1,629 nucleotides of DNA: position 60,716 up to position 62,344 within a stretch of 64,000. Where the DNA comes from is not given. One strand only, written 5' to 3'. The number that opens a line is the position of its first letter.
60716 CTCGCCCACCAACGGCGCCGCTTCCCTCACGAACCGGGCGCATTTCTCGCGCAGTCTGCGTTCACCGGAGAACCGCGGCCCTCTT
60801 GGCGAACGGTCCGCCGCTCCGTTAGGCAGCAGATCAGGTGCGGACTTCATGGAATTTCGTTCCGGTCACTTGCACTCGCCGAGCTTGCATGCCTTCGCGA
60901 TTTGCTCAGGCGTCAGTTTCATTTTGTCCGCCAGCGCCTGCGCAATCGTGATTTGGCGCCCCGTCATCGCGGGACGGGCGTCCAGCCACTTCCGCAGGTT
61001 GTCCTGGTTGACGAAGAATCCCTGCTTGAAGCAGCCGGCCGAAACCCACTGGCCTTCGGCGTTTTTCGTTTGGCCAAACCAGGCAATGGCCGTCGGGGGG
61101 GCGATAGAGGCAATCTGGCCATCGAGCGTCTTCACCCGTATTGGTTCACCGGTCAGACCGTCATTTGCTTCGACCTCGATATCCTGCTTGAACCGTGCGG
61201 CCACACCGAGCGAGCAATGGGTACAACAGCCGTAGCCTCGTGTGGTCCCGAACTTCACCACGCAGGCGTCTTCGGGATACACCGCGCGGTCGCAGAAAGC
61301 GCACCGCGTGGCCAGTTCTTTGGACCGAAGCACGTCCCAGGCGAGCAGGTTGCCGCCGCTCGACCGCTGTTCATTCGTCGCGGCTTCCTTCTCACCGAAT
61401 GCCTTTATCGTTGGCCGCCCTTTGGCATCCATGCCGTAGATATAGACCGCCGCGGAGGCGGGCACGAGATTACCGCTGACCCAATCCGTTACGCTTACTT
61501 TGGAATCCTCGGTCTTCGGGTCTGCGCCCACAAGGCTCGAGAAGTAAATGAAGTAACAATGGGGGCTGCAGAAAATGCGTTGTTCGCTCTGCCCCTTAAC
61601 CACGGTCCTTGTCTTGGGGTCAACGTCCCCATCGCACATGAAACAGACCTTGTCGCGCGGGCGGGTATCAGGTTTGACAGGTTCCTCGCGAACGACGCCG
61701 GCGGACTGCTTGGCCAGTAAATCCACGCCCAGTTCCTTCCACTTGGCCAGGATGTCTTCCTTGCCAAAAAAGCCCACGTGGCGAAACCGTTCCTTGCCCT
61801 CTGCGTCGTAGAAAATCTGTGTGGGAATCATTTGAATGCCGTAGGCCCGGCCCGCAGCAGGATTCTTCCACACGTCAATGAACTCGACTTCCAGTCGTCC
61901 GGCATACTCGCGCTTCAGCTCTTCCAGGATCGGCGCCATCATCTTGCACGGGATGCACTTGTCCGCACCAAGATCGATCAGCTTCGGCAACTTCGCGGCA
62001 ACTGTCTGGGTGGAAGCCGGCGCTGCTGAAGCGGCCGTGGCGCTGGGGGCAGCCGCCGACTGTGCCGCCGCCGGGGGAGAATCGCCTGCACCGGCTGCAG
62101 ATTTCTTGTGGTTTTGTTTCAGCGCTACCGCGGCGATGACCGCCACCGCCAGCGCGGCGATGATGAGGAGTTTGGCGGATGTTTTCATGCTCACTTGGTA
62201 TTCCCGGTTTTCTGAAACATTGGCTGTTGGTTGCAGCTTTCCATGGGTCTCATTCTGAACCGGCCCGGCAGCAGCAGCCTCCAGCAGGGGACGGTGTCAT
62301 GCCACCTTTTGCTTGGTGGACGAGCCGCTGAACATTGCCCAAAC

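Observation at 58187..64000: Ten-gene envelope thiol-redox / metal(loid)-handling island without a recognisable catalytic or resistance core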

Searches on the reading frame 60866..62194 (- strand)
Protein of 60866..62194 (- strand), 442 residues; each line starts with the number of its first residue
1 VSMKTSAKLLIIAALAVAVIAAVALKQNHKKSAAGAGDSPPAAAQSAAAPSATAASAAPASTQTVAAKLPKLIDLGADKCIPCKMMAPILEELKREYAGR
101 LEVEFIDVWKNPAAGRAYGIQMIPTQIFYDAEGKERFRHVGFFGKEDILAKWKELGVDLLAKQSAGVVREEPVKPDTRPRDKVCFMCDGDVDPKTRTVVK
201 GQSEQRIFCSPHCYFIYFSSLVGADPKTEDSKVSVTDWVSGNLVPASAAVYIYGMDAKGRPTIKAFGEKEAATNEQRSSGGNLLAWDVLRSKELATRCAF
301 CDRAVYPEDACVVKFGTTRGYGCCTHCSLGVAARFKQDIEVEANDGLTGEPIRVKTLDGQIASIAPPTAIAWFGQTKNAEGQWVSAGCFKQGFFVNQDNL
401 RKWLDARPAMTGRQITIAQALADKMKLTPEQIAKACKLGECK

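Call 3: search_protein_families(library=pfam, proteins=[window:60866-62194:-], max_evalue=0.01)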
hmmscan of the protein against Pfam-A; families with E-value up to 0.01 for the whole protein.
window:60866-62194:- (442 aa): 5 families
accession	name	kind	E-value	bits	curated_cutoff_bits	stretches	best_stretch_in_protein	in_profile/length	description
PF03243.20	MerB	-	4.4e-20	72.4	27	1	310-421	7-118/126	Alkylmercury lyase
PF00085.26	Thioredoxin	-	2.5e-12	47.1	23.5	1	64-150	13-99/103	Thioredoxin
PF13098.12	Thioredoxin_2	-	1.9e-07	31.8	27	1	68-150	5-102/104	Thioredoxin-like domain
PF05573.18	NosL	-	1.3e-05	26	24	1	180-289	9-126/131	NosL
PF14595.12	Thioredoxin_9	-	0.0099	16.2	25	0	70-137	43-112/129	Thioredoxin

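Call 4: search_protein_families(library=ncbifam, proteins=[window:60866-62194:-], max_evalue=0.01)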
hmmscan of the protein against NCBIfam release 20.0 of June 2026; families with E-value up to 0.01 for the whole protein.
window:60866-62194:- (442 aa): 12 families
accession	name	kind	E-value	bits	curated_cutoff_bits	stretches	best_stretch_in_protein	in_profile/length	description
TIGR01068.1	thioredoxin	equivalog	2e-15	56.8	96.8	1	65-149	10-94/101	thioredoxin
NF006898.0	PRK09381.1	equivalog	2.4e-13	50.4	138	1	64-131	17-84/109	thioredoxin TrxA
NF033555.1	lyase_MerB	exception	2.9e-06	27.1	200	1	319-421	70-171/181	organomercurial lyase MerB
NF008229.0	PRK10996.1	equivalog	2.9e-06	27.1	125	1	63-130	47-114/141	thioredoxin TrxC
NF009710.0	PRK13239.1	equivalog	2.1e-05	24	193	1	321-425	93-196/210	alkylmercury lyase MerB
NF040728.1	MerB_rel_SaoL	equivalog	0.00013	22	140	1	324-369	97-142/159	MerB-like organometallic lyase SaoL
TIGR01126.1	pdi_dom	equivalog_domain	0.00029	21.1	107.2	1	70-146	16-95/105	protein disulfide-isomerase domain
NF047697.1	ThioredTrxAClost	equivalog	0.00088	19.4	140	1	67-130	16-79/105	thioredoxin TrxA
TIGR00411.1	redox_disulf_1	equivalog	0.0023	18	92.75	0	79-128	10-59/82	MJ0307 family thioredoxin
NF001419.0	PRK00293.1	subfamily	0.0024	16.5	330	1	9-152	424-569/574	protein-disulfide reductase DsbD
NF047660.1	HUIPC_Trx_selen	equivalog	0.0031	17.6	105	1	78-111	11-44/91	HUIPC motif thioredoxin-like (seleno)protein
TIGR00385.1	dsbE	subfamily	0.004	16.8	123.15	0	12-96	6-91/173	DsbE family thiol:disulfide interchange protein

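Call 18: find_encoding_contigs(protein=window:60866-62194:-, flank=10000, max_places=6)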
Protein window:60866-62194:- (442 aa): no gene with exactly this product is on record in the collection.

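Call 19: find_homologous_proteins(query=window:60866-62194:-, max_evalue=0.00001)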
Query window:60866-62194:- (442 aa): 1916 proteins with E <= 0.00001 among 8000 candidates; the best 120 are listed.
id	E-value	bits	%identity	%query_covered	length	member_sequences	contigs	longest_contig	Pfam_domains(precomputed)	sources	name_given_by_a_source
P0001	1.8e-229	780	79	91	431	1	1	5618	PF03243.21,PF00085.27,PF13098.14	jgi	jgi:thioredoxin 1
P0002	1.2e-227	774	77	100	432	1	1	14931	PF03243.21,PF00085.27,PF13098.14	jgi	jgi:thioredoxin 1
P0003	9.7e-227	771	77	100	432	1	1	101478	PF03243.21,PF00085.27,PF13098.14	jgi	jgi:thioredoxin 1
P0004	1.1e-226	771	76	100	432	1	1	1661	PF03243.21,PF00085.27,PF13098.14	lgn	-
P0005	6.3e-226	769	77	100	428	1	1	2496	PF03243.21,PF00085.27,PF13098.14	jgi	jgi:thioredoxin 1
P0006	1.3e-225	767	76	100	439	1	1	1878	PF03243.21,PF00085.27,PF13098.14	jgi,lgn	-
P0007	6.1e-225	765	76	100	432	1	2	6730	PF03243.21,PF00085.27,PF13098.14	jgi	jgi:thioredoxin 1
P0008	8.9e-225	765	80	91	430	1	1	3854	PF03243.21,PF00085.27,PF13098.14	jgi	-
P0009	3.1e-224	763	81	84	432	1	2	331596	PF03243.21,PF00085.27,PF13098.14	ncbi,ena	-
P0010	5.5e-224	762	74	100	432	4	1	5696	PF03243.21,PF00085.27,PF13098.14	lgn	-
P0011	4.4e-223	759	74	100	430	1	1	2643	PF03243.21,PF00085.27,PF13098.14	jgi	-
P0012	5.0e-223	759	76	100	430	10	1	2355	PF03243.21,PF00085.27,PF13098.14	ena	-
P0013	5.2e-223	759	75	91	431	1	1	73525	PF03243.21,PF00085.27,PF13098.14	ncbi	-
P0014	6.5e-223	759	75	100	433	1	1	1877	PF03243.21,PF00085.27,PF13098.14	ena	-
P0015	4.0e-222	756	82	85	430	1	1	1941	PF03243.21,PF00085.27,PF13098.14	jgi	-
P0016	4.0e-222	756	80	88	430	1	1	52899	PF03243.21,PF00085.27,PF13098.14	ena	-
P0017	4.5e-222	756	78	91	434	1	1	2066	PF03243.21,PF00085.27,PF13098.14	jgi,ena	-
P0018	6.3e-222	755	75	100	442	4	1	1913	PF03243.21,PF00085.27,PF13098.14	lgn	-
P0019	1.6e-221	754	82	85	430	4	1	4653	PF03243.21,PF00085.27,PF13098.14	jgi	-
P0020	3.3e-221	753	78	88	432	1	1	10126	PF03243.21,PF00085.27,PF13098.14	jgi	jgi:thioredoxin 1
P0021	3.3e-221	753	73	100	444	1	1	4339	PF03243.21,PF00085.27,PF13098.14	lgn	-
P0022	1.3e-220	751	80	85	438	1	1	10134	PF03243.21,PF00085.27,PF13098.14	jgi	jgi:thioredoxin 1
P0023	1.4e-220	751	74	94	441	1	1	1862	PF03243.21,PF00085.27,PF13098.14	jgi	jgi:thioredoxin 1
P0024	2.1e-220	750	74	100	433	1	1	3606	PF03243.21,PF00085.27,PF13098.14,PF05573.19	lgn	-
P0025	4.5e-220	749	74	100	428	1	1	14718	PF03243.21,PF00085.27,PF13098.14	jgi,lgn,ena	-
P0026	5.5e-220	749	77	91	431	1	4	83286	PF03243.21,PF00085.27,PF13098.14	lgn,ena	-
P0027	5.8e-220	749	75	99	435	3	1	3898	PF03243.21,PF00085.27,PF13098.14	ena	-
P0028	9.1e-220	748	74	100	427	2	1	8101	PF03243.21,PF00085.27,PF13098.14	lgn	-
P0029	9.7e-220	748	79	88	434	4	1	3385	PF03243.21,PF00085.27,PF13098.14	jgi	jgi:thioredoxin 1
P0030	1.2e-219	748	75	98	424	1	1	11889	PF03243.21,PF00085.27,PF13098.14,PF05573.19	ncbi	-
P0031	1.6e-219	747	74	100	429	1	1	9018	PF03243.21,PF00085.27,PF13098.14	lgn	-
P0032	2.3e-219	747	75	100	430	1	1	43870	PF03243.21,PF00085.27,PF13098.14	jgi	jgi:thioredoxin 1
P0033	2.6e-219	747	77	90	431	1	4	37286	PF03243.21,PF00085.27,PF13098.14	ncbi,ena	-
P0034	3.5e-219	746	74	100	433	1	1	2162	PF03243.21,PF00085.27,PF13098.14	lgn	-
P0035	3.6e-219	746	74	100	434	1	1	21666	PF03243.21,PF00085.27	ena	-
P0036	4.8e-219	746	74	100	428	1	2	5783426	PF03243.21,PF00085.27,PF13098.14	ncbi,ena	-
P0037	8.6e-219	745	80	89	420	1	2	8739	PF03243.21,PF00085.27,PF13098.14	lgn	-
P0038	1.4e-218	744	72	100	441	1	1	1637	PF03243.21,PF00085.27,PF13098.14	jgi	jgi:thioredoxin 1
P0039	1.4e-218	744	74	100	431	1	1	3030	PF03243.21,PF00085.27,PF13098.14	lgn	-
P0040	1.9e-218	744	79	85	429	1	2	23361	PF03243.21,PF00085.27,PF13098.14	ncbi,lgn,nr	ncbi:MAG: thioredoxin fold domain-containing protein [Alphaproteobacteria bacterium]|nr:thioredoxin 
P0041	1.9e-218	744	74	100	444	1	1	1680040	PF03243.21,PF00085.27,PF13098.14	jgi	jgi:thioredoxin 1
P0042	4.0e-218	743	73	100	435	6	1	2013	PF03243.21,PF00085.27,PF13098.14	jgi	jgi:thioredoxin 1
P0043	4.5e-218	743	73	98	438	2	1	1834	PF03243.21,PF00085.27,PF13098.14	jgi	jgi:thioredoxin 1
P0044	5.1e-218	742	74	100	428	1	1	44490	PF03243.21,PF00085.27,PF13098.14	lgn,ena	-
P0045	6.0e-218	742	75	94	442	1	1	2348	PF03243.21,PF00085.27,PF13098.14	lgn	-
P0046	6.7e-218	742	74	100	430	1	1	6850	PF03243.21,PF00085.27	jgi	jgi:thioredoxin 1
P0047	1.6e-217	741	73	100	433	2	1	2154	PF03243.21,PF00085.27,PF13098.14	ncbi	-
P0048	1.9e-217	741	79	85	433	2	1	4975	PF03243.21,PF00085.27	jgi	jgi:thioredoxin 1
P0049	4.2e-217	739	72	100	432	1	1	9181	PF03243.21,PF00085.27,PF13098.14,PF14595.13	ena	-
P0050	4.7e-217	739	74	100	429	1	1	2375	PF03243.21,PF00085.27,PF13098.14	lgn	-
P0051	5.4e-217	739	79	87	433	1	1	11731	PF03243.21,PF00085.27,PF13098.14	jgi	jgi:thioredoxin 1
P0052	6.5e-217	739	78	87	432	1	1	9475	PF03243.21,PF00085.27,PF13098.14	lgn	-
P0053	8.1e-217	739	74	100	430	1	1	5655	PF03243.21,PF00085.27,PF13098.14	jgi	jgi:thioredoxin 1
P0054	1.2e-216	738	73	100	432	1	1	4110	PF03243.21,PF00085.27,PF13098.14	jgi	jgi:thioredoxin 1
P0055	1.7e-216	737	75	100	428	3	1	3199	PF03243.21,PF00085.27,PF13098.14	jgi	-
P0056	2.0e-216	737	80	86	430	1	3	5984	PF03243.21,PF00085.27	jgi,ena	-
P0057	2.1e-216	737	77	89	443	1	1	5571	PF03243.21,PF00085.27,PF13098.14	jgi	-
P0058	2.4e-216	737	73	100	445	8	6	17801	PF03243.21,PF00085.27,PF13098.14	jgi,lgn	jgi:thioredoxin 1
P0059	2.5e-216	737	80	85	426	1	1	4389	PF03243.21,PF00085.27,PF13098.14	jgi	-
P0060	2.6e-216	737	72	100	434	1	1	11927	PF03243.21,PF00085.27,PF13098.14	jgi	jgi:thioredoxin 1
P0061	2.7e-216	737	78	85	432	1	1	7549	PF03243.21,PF00085.27,PF13098.14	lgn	-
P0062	2.7e-216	737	73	100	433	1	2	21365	PF03243.21,PF00085.27,PF13098.14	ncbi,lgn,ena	-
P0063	3.0e-216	737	77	89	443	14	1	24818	PF03243.21,PF00085.27,PF13098.14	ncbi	-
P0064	3.0e-216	737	74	99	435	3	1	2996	PF03243.21,PF00085.27,PF13098.14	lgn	-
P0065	3.8e-216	736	72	100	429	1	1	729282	PF03243.21,PF00085.27,PF13098.14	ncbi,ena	-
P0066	3.9e-216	736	73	100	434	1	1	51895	PF03243.21,PF00085.27,PF13098.14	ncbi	-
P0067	4.7e-216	736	77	90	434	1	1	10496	PF03243.21,PF00085.27,PF13098.14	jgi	jgi:thioredoxin 1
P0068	5.0e-216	736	73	100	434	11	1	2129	PF03243.21,PF00085.27,PF13098.14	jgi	-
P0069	5.1e-216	736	74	91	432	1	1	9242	PF03243.21,PF00085.27,PF13098.14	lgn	-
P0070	5.4e-216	736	78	87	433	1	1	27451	PF03243.21,PF00085.27,PF13098.14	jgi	jgi:thioredoxin 1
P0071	6.0e-216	736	76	91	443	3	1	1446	PF03243.21,PF00085.27,PF13098.14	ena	-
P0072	7.4e-216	735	75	93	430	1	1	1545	PF03243.21,PF00085.27,PF13098.14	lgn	-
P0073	7.5e-216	735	73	100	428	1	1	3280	PF03243.21,PF00085.27,PF13098.14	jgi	jgi:thioredoxin 1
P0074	8.0e-216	735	73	100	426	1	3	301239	PF03243.21,PF00085.27,PF13098.14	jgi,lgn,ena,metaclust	metaclust:\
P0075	9.4e-216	735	80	84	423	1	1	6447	PF03243.21,PF00085.27,PF13098.14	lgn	-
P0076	1.5e-215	734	79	86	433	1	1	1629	PF03243.21,PF00085.27,PF13098.14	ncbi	-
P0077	1.5e-215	734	71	100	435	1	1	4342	PF03243.21,PF00085.27,PF13098.14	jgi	jgi:thioredoxin 1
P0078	2.3e-215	734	76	92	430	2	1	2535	PF03243.21,PF00085.27,PF13098.14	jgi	-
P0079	2.8e-215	733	73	100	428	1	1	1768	PF03243.21,PF00085.27,PF13098.14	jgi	jgi:thioredoxin 1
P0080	3.2e-215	733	75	93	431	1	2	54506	PF03243.21,PF00085.27,PF13098.14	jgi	jgi:thioredoxin 1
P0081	3.5e-215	733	73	100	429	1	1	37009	PF03243.21,PF00085.27,PF13098.14,PF05573.19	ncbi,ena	-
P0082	5.4e-215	732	73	100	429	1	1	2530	PF03243.21,PF00085.27,PF13098.14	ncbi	-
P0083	5.9e-215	732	73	100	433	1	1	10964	PF03243.21,PF00085.27,PF13098.14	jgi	jgi:thioredoxin 1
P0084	6.2e-215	732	77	85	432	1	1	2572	PF03243.21,PF00085.27,PF13098.14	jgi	jgi:thioredoxin 1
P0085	7.1e-215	732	72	100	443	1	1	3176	PF03243.21,PF00085.27,PF13098.14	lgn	-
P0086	7.5e-215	732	73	100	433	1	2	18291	PF03243.21,PF00085.27,PF13098.14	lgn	-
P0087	9.3e-215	732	73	100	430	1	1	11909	PF03243.21,PF00085.27,PF13098.14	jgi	jgi:thioredoxin 1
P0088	1.4e-214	731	72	100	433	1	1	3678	PF03243.21,PF00085.27,PF13098.14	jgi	jgi:thioredoxin 1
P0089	1.5e-214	731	74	100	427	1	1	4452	PF03243.21,PF00085.27,PF13098.14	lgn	-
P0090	1.9e-214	731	79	85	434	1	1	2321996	PF03243.21,PF00085.27,PF13098.14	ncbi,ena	-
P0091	2.0e-214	731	78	89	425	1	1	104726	PF03243.21,PF00085.27,PF13098.14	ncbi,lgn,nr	ncbi:MAG: thioredoxin fold domain-containing protein [Verrucomicrobia bacterium]|nr:thioredoxin fold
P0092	2.6e-214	730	73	100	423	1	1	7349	PF03243.21,PF00085.27,PF13098.14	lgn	-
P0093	2.8e-214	730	73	100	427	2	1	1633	PF03243.21,PF00085.27,PF13098.14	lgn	-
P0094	3.1e-214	730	76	91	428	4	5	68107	PF03243.21,PF00085.27,PF13098.14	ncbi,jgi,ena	-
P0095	3.8e-214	730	79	88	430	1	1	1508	PF03243.21,PF00085.27,PF13098.14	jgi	-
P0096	5.1e-214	729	80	85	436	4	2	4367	PF03243.21,PF00085.27,PF13098.14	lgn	-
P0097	9.5e-214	728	72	100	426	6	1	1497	PF03243.21,PF00085.27,PF13098.14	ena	-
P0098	1.0e-213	728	72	94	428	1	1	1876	PF03243.21,PF00085.27,PF13098.14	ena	-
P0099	1.0e-213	728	71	100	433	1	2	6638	PF03243.21,PF00085.27,PF13098.14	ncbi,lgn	-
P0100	1.1e-213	728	78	85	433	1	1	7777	PF03243.21,PF00085.27,PF13098.14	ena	-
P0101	1.1e-213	728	75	92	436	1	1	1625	PF03243.21,PF00085.27,PF13098.14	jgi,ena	jgi:thioredoxin 1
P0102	1.2e-213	728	71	100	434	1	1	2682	PF03243.21,PF00085.27,PF13098.14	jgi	-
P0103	1.2e-213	728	77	90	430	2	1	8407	PF03243.21,PF00085.27,PF13098.14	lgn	-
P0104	1.3e-213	728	72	100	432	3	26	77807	PF03243.21,PF00085.27,PF13098.14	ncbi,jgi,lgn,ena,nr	ncbi:MAG: thioredoxin fold domain-containing protein [Verrucomicrobia bacterium]|jgi:thioredoxin 1|n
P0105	1.4e-213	728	73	100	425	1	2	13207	PF03243.21,PF00085.27,PF13098.14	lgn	-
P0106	1.7e-213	728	73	100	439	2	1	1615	PF03243.21,PF00085.27,PF13098.14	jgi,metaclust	metaclust:\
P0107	1.9e-213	727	73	100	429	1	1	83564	PF03243.21,PF00085.27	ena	-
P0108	2.0e-213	727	73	100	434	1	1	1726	PF03243.21,PF00085.27,PF13098.14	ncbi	-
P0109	2.2e-213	727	75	93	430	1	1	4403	PF03243.21,PF00085.27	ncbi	-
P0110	2.5e-213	727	77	90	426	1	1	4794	PF03243.21,PF00085.27,PF13098.14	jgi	-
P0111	2.7e-213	727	79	85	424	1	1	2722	PF03243.21,PF00085.27,PF13098.14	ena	-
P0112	2.9e-213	727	73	98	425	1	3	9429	PF03243.21,PF00085.27,PF13098.14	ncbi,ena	-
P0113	3.2e-213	727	76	91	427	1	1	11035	PF03243.21,PF00085.27,PF13098.14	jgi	jgi:thioredoxin 1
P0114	4.6e-213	726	72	100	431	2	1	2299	PF03243.21,PF00085.27,PF13098.14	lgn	-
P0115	4.9e-213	726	71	100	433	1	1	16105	PF03243.21,PF00085.27,PF13098.14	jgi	jgi:thiol-disulfide isomerase/thioredoxin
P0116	5.3e-213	726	74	94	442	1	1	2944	PF03243.21,PF00085.27,PF13098.14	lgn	-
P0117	5.3e-213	726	73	100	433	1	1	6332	PF03243.21,PF00085.27,PF13098.14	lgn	-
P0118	6.2e-213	726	73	99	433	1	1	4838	PF03243.21,PF00085.27,PF13098.14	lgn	-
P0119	6.6e-213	726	79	85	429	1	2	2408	PF03243.21,PF00085.27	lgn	-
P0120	6.9e-213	726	78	85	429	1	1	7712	PF03243.21,PF00085.27,PF13098.14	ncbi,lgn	-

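Call 20: find_encoding_contigs(protein=P0036, flank=10000, max_places=2)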
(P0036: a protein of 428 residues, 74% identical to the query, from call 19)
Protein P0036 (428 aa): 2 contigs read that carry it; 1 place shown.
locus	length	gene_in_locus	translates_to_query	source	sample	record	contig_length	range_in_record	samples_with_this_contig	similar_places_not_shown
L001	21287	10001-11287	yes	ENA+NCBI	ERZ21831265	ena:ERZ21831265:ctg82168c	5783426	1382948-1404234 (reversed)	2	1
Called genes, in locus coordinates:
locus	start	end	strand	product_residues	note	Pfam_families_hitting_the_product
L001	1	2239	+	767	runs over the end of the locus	PF17678:Glyco_hydro_92N, PF07971:Glyco_hydro_92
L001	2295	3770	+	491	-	PF07690:MFS_1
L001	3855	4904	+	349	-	PF03663:Glyco_hydro_76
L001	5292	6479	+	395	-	PF00756:Esterase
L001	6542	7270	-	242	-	PF06439:3keto-disac_hyd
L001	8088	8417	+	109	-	PF01022:HTH_5, PF12840:HTH_20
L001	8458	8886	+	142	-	PF03773:ArsP_1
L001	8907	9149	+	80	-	PF13192:Thioredoxin_3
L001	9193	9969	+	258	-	PF03807:F420_oxidored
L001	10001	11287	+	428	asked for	PF00085:Thioredoxin, PF13098:Thioredoxin_2 (weak), PF03243:MerB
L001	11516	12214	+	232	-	-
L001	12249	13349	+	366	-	PF03773:ArsP_1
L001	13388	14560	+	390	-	PF25917:BSH_RND (weak), PF25967:RND-MFP_C (weak), PF25975:CzcB_C, PF25989:YknX_C (weak)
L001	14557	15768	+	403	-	PF12704:MacB_PCD, PF02687:FtsX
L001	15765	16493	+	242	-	PF00005:ABC_tran, PF02463:SMC_N (faint), PF13304:AAA_21 (faint)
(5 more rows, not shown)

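Call 21: find_encoding_contigs(protein=P0009, flank=10000, max_places=2)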
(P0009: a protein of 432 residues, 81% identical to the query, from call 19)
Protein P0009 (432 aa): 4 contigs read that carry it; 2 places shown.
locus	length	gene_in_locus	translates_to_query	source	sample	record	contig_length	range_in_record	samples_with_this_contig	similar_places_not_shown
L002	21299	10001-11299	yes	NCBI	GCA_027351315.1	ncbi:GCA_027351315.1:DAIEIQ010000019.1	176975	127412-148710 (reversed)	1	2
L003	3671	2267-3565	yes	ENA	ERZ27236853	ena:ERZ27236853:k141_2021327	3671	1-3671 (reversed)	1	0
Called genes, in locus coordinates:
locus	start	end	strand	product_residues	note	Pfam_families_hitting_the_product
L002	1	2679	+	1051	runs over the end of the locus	PF00873:ACR_tran, PF02355:SecD_SecF_C (weak)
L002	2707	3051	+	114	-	-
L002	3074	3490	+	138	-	PF08859:DGC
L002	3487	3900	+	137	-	PF08859:DGC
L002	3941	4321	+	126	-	-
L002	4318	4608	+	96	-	PF12837:Fer4_6 (faint), PF12838:Fer4_7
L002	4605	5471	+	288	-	PF08859:DGC, PF01597:GCV_H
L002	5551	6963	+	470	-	PF01134:GIDA (faint), PF01262:AlaDh_PNT_C (faint), PF03486:HI0933_like (faint), PF07992:Pyr_redox_2, PF12831:FAD_oxidored (weak), PF13738:Pyr_redox_3, PF00070:Pyr_redox, PF02852:Pyr_redox_dim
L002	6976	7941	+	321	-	PF01545:Cation_efflux, PF16916:ZT_dimer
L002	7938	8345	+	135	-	PF02627:CMD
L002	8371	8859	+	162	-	PF07885:Ion_trans_2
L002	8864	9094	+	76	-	PF13192:Thioredoxin_3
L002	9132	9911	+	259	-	PF03807:F420_oxidored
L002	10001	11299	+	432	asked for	PF00085:Thioredoxin, PF13098:Thioredoxin_2 (weak), PF03243:MerB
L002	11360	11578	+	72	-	-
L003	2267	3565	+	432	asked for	PF00085:Thioredoxin, PF13098:Thioredoxin_2 (weak), PF03243:MerB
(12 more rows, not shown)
